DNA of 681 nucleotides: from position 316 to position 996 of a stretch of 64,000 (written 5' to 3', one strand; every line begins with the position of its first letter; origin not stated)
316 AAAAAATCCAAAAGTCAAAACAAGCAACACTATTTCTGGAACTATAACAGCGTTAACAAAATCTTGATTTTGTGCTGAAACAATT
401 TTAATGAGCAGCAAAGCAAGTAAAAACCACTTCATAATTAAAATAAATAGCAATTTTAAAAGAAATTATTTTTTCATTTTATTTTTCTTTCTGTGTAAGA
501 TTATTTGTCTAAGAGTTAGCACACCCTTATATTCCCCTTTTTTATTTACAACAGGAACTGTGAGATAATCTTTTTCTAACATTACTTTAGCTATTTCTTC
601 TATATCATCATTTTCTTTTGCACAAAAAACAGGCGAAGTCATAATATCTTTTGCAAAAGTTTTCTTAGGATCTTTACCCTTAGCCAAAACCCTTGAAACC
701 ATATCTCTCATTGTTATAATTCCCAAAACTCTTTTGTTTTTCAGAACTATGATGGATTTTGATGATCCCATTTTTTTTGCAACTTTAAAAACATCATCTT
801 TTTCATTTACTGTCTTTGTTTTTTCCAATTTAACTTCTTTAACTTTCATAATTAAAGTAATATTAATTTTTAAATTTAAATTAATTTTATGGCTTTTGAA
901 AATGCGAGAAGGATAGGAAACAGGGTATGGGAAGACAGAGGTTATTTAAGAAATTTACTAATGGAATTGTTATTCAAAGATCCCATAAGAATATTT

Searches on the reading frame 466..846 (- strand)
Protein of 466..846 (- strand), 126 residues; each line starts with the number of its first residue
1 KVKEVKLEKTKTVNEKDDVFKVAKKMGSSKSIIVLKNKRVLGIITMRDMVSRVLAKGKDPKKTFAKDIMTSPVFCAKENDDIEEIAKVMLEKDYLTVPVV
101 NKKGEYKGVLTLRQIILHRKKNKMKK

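Call 52: search_protein_families(library=pfam, proteins=[window:466-846:-], max_evalue=0.01)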
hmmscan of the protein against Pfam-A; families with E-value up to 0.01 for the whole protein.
window:466-846:- (126 aa): 2 families
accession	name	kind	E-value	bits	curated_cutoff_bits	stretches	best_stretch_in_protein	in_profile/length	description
PF00571.33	CBS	-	6.1e-22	78.2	24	2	65-117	1-53/57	CBS domain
PF23462.1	LysM3_NFP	-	0.0025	18.8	28.1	0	15-39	9-33/48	NFP LysM3 domain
